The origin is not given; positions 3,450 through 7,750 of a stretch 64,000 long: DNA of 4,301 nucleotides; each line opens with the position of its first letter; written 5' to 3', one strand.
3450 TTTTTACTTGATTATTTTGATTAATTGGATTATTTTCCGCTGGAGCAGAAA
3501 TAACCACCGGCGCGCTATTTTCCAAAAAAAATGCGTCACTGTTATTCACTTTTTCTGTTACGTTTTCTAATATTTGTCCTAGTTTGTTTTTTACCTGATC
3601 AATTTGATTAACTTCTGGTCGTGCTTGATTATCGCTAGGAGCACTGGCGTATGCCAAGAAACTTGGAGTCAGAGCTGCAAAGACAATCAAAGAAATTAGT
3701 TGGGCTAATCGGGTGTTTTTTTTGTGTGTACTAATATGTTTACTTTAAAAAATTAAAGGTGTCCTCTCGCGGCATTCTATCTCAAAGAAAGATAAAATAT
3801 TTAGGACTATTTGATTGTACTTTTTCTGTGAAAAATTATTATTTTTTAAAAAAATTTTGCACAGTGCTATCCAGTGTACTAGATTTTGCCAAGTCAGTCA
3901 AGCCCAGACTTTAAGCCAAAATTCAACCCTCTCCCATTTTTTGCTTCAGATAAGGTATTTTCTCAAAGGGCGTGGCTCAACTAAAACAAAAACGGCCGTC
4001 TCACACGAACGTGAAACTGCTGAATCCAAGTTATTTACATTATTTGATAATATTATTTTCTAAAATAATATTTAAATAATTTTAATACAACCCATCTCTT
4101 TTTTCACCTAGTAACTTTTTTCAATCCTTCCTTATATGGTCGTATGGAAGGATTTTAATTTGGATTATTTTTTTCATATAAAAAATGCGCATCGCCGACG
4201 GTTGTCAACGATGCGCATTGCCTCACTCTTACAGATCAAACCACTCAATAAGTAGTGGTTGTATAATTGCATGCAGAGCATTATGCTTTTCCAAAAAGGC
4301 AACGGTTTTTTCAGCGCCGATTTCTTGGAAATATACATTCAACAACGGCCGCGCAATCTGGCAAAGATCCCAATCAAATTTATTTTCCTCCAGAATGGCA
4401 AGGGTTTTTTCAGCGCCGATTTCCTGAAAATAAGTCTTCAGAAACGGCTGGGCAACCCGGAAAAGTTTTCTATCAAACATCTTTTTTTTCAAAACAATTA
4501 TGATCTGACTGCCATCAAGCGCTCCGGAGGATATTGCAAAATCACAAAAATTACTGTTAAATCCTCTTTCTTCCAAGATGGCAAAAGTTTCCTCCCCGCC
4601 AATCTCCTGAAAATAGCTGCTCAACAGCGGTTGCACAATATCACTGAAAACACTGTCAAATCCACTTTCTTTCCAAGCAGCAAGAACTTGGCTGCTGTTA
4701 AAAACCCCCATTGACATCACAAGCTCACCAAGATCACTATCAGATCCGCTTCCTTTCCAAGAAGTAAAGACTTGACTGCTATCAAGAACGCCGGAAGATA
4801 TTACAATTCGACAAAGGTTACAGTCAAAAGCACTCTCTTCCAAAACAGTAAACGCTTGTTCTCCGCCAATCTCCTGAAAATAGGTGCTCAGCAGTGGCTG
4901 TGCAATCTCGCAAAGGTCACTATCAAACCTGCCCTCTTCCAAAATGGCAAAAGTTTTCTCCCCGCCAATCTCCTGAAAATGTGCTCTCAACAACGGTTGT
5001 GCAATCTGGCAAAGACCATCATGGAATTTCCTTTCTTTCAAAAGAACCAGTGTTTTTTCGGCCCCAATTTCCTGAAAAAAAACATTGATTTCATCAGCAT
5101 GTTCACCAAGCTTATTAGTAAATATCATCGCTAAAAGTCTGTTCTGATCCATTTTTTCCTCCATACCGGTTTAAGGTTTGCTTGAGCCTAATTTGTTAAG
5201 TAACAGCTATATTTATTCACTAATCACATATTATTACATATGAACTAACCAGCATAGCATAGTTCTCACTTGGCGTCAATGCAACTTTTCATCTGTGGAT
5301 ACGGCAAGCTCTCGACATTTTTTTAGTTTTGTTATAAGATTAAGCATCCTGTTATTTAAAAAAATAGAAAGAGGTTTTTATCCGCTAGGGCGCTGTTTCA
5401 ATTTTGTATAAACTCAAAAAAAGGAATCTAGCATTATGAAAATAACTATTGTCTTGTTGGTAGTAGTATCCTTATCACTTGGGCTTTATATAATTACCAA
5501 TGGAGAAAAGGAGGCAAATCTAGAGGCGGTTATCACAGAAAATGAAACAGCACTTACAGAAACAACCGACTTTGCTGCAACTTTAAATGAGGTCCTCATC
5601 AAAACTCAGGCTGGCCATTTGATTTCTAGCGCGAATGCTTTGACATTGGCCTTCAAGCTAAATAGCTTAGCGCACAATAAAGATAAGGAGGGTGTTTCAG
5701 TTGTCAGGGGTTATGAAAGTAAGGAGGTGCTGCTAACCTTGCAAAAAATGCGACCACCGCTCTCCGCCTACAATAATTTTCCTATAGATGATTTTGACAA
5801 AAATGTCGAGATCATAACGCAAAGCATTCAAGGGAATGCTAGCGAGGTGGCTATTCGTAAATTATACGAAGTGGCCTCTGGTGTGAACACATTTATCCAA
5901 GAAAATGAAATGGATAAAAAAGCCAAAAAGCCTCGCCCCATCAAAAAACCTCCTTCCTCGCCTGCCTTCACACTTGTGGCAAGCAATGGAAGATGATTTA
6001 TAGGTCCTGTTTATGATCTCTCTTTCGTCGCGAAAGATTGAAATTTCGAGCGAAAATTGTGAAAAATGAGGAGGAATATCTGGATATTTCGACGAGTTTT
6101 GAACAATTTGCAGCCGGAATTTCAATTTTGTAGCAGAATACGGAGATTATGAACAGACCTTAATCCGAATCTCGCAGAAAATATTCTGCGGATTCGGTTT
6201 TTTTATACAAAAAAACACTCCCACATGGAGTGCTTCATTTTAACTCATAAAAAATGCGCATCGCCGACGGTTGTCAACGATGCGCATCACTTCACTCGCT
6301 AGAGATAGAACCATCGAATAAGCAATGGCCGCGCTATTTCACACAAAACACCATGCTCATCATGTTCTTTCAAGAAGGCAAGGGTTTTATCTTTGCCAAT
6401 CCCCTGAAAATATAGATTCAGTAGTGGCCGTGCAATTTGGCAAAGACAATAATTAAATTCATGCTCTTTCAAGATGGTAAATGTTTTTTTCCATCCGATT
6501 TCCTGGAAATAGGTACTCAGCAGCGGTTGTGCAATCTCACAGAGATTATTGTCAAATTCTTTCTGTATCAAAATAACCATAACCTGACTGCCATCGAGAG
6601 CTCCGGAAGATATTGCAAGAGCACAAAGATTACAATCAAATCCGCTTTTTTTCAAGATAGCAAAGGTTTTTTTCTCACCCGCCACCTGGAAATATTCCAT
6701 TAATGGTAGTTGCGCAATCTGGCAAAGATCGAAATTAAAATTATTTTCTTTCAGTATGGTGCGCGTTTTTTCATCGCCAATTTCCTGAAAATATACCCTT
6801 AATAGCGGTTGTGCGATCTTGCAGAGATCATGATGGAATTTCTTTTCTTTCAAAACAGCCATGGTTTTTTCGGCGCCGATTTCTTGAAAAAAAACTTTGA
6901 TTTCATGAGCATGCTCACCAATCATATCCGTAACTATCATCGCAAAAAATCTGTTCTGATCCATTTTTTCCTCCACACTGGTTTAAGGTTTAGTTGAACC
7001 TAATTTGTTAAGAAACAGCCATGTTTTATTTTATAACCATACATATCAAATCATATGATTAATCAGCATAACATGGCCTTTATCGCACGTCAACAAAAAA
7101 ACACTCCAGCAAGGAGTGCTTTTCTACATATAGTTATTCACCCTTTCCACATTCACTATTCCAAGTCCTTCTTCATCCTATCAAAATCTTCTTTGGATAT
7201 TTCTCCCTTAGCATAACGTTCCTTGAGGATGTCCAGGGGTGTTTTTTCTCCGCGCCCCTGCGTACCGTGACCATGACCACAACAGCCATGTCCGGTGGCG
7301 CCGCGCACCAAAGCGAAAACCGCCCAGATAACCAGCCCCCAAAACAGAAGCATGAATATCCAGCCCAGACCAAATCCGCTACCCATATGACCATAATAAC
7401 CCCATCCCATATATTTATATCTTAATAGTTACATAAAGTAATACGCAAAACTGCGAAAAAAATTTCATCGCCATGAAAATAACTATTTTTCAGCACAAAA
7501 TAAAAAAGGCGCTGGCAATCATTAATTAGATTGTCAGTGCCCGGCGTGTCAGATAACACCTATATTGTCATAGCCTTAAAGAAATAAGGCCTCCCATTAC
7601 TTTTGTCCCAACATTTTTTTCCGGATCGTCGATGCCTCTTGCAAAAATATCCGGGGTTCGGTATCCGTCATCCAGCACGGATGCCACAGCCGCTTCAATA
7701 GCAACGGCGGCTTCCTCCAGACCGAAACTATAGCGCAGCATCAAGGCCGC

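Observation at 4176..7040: Duplicated paralog pair of ~38-aa tandem-repeat proteins, copied together with terminator and promoter regions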

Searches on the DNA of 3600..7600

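Call 34: search_rna_families(source=window, start=3600, end=7600, threshold=evalue, max_evalue=5)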
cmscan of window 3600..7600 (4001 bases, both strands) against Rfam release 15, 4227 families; matches with E-value up to 5: 4.
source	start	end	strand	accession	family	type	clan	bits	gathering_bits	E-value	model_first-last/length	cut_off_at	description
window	4126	4217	+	RF02822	Srn266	Gene; sRNA;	-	28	63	0.16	1-112/112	no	Streptococcus RNA 266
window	6165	6256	-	RF02822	Srn266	Gene; sRNA;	-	22.6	63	2.1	1-112/112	no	Streptococcus RNA 266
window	6324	6400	-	RF00188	SNORD103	Gene; snRNA; snoRNA; CD-box;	-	21.1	45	0.69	1-83/83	no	Small nucleolar RNA SNORD103/SNORD85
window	7539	7575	-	RF01129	sR44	Gene; snRNA; snoRNA; CD-box;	-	14.5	45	3.5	1-55/55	no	Small nucleolar RNA sR44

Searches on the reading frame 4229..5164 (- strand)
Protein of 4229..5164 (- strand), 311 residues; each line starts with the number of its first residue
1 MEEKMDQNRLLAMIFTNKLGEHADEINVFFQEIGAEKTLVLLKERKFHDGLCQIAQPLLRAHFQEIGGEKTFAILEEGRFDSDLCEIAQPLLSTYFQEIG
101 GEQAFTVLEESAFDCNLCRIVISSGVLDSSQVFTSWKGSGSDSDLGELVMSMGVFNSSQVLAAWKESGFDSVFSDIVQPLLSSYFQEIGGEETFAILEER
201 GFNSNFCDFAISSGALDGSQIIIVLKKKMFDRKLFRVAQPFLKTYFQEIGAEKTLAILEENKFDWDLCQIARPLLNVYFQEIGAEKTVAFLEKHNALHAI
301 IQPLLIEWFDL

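Call 3: search_protein_families(library=pfam, proteins=[window:4229-5164:-], max_evalue=1)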
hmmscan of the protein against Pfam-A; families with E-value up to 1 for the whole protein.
window:4229-5164:- (311 aa): 3 families
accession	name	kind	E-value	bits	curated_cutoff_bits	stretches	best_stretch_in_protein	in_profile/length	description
PF14300.12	DMP19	-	0.00038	21.5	25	0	15-44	29-58/112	DMP19-like protein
PF00140.25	Sigma70_r1_2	-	0.00043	20.6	22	0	242-252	3-13/34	Sigma-70 factor, region 1.2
PF07445.17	PriC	-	0.2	12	23.3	0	226-252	25-51/174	Primosomal replication protein priC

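Call 9: find_homologous_proteins(query=window:4229-5164:-, max_evalue=0.001)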
Query window:4229-5164:- (311 aa): 1 proteins with E <= 0.001 among 6019 candidates.
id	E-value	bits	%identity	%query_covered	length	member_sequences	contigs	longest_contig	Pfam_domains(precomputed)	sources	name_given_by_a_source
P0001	2.6e-202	689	100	100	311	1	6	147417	PF09189.16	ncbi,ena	-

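Call 10: find_encoding_contigs(protein=P0001, flank=3000, max_places=6)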
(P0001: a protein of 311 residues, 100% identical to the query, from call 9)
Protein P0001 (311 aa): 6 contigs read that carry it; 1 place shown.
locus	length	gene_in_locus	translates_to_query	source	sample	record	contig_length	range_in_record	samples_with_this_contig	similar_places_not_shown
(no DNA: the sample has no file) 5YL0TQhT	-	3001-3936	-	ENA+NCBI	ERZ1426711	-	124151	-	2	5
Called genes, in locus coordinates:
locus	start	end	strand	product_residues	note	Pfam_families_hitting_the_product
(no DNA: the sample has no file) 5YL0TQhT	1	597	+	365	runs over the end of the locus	PF00180:Iso_dh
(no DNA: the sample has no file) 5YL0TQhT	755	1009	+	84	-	PF09851:SHOCT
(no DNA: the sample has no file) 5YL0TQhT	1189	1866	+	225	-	-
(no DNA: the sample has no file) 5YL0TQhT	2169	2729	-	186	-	-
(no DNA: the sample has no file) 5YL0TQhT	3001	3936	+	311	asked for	PF09189:MoaD_arch (faint)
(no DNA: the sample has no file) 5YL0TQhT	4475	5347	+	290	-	PF13406:SLT_2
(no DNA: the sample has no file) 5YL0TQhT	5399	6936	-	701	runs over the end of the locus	PF00912:Transgly, PF00905:Transpeptidase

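Call 13: find_related_loci(query=A3, collection=genome_contigs, flank=6000)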
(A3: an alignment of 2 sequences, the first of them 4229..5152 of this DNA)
Query A3 (307 aa) in genome_contigs; peptide patterns used: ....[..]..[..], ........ (x = any residue, [..] = any of these).
75 stretches matched a pattern, but none encodes a relative of the query by tblastn (E <= 1e-3).

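Call 19: find_related_loci(query=A3, collection=metagenome_contigs, flank=6000)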
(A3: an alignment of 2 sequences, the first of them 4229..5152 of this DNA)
Query A3 (307 aa) in metagenome_contigs; peptide patterns used: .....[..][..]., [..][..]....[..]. (x = any residue, [..] = any of these).
298 stretches matched a pattern, but none encodes a relative of the query by tblastn (E <= 1e-3).

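Call 20: predict_structure(alignment_id=A3)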
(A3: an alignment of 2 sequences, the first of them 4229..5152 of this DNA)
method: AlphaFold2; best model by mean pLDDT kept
length: 307 residues; sequences in the alignment: 2
mean_pLDDT: 80.5   pTM: 0.52
mean pLDDT of the five models: 80.5, 80.3, 78.9, 78.8, 78.8
residues with pLDDT >= 90: 63; 70-90: 185; 50-70: 55; < 50: 4
segments of 3 or more residues with pLDDT < 50: none
pLDDT, mean of each block of 10 residues (from residue 1): 76 81 90 84 73 92 90 81 89 90 83 82 71 57 55 56 52 64 86 81 84 93 87 91 92 90 89 88 86 79 80
secondary structure, 60 per line:
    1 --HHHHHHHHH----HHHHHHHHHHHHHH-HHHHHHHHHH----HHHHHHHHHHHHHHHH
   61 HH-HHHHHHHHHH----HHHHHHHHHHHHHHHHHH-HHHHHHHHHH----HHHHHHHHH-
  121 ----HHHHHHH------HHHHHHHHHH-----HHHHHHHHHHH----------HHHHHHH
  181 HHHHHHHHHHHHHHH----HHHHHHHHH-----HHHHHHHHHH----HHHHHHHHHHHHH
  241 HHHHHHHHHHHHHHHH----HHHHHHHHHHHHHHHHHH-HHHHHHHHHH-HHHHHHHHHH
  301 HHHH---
elements in order: H3-11 H16-29 H31-40 H45-62 H64-73 H78-95 H97-106 H111-119 H125-131 H138-147 H153-163 H174-195 H200-208 H214-223 H228-256 H261-278 H280-289 H291-304

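Call 21: search_protein_families(library=ncbifam, proteins=[window:4229-5164:-], max_evalue=0.001)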
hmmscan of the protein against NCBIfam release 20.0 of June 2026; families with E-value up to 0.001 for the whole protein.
window:4229-5164:- (311 aa): 0 families

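Call 27: fold_search(model_id=the predicted structure, library=pdb)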
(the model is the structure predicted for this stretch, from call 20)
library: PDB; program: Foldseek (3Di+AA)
matches with E <= 10: 360; with E <= 0.001: 0
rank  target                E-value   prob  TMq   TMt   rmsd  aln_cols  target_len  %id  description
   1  8cws_A                2.4e-02  0.41  0.13  0.10  19.4       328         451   12  Accurate computational design of genetically encoded 3D protein crystals (released 2023-11-01)
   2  5iww_D                5.8e-02  0.96  0.30  0.30  13.5       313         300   14  Crystal structure of RNA editing factor of designer PLS-type PPR/9R protein in complex with MORF9/RIP9 (released 2017-03-29)
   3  4c0q_B                1.7e-01  0.33  0.18  0.11  14.7       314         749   14  Transportin 3 in complex with Ran(Q69L)GTP (released 2014-01-22)
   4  8fgw_D                2.8e-01  0.25  0.18  0.08  15.0       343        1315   10  Human IFT-A complex structures provide molecular insights into ciliary transport (released 2023-02-22)
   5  7rdr_A                2.9e-01  0.20  0.18  0.14  16.7       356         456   15  Circular tandem repeat protein with novel repeat topology and enhanced subunit contact surfaces (released 2021-09-01)
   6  1qgk_A                3.8e-01  0.20  0.17  0.10  15.8       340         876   12  STRUCTURE OF IMPORTIN BETA BOUND TO THE IBB DOMAIN OF IMPORTIN ALPHA (released 1999-05-24)
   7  4rxx                  4.9e-01  0.41  0.30  0.24  14.8       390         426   10  Crystal Structure of the N-terminal Domain of Human Ubiquitin Specific Protease 38 (released 2015-01-21)
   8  3l6a                  4.9e-01  0.23  0.20  0.18  16.2       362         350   11  Crystal structure of the C-terminal region of Human p97 (released 2010-04-28)
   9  4c0p_D                5.8e-01  0.23  0.19  0.09  14.8       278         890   12  Unliganded Transportin 3 (released 2014-01-22)
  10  8rbz_e                5.8e-01  0.18  0.21  0.11  16.2       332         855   14  Structure of Integrator-PP2A-SOSS-CTD post-termination complex (released 2024-02-07)
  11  8v3b_a                5.8e-01  0.08  0.12  0.10  19.9       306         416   15  Computational Designed Nanocage O43_129_+4 (released 2024-03-13)
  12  6tka_AAA              6.1e-01  0.15  0.14  0.08  15.7       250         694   15  Crystal structure of human O-GlcNAc transferase bound to substrate 7 and a peptide from HCF-1 pro-repeat 2 (11-26) (released 2020-03-04)
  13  8fit_A                6.4e-01  0.10  0.11  0.13  16.4       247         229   10  Multi-state design of two-state switchable hinge proteins (released 2023-08-16)
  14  5nnr_A                6.6e-01  0.35  0.26  0.16  13.1       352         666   11  Structure of Naa15/Naa10 bound to HypK-THB (released 2017-06-14)
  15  1ft1_A                6.9e-01  0.35  0.25  0.25  13.2       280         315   12  CRYSTAL STRUCTURE OF PROTEIN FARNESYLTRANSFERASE AT 2.25 ANGSTROMS RESOLUTION (released 1998-03-18)
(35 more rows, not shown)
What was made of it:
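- Closest known: TALE and PPR modular nucleic-acid-binding repeats. Same: A designer PPR protein is the highest-probability Foldseek hit (call 27).
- Foldseek lists a designer PPR protein at probability 0.96 (call 27). The top-probability Foldseek hit is a PPR protein (call 27).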

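Call 37: search_solved_structures(query=A3, max_evalue=10, show_alignments=2)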
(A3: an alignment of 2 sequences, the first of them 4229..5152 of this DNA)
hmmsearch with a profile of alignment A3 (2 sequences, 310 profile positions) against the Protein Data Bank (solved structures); distinct sequences matched with E-value up to 10: 0.

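Call 61: search_protein_families(library=padloc, proteins=[window:4229-5152:-], max_evalue=1)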
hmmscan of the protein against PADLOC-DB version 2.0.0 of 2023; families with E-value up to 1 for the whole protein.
window:4229-5152:- (307 aa): 1 family
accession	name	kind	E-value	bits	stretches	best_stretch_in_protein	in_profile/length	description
PDLC00132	GajB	-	0.046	10.3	1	3-73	46-107/625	UrvD helicase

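Call 62: search_protein_families(library=phrogs, proteins=[window:4229-5152:-], max_evalue=1)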
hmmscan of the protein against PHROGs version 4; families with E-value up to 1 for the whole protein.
window:4229-5152:- (307 aa): 0 families

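Call 84: find_related_loci(query=A3, collection=viral_contigs, flank=5000)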
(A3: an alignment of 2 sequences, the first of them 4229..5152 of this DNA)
Query A3 (307 aa) in viral_contigs; peptide patterns used: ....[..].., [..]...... (x = any residue, [..] = any of these).
122 stretches matched a pattern, but none encodes a relative of the query by tblastn (E <= 1e-3).
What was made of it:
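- Tried and rejected: Pattern scans of genome, metagenome and viral contigs with the A/B alignment found nothing (calls 13, 19, 84).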

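Call 85: search_dna_similar(query=window:4229-5152:-, collection=plasmids, mode=protein, max_evalue=0.01, max_rows=10)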
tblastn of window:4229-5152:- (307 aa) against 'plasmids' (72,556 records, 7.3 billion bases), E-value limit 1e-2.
No match.

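Call 86: search_dna_similar(query=window:4229-5152:-, collection=phages, mode=protein, max_evalue=0.01, max_rows=10)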
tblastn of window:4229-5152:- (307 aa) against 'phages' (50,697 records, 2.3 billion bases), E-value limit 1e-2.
No match.
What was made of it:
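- No relative in phage, plasmid or viral collections (calls 84-86).
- Tried and rejected: tblastn against plasmids and phages found nothing (calls 85, 86).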
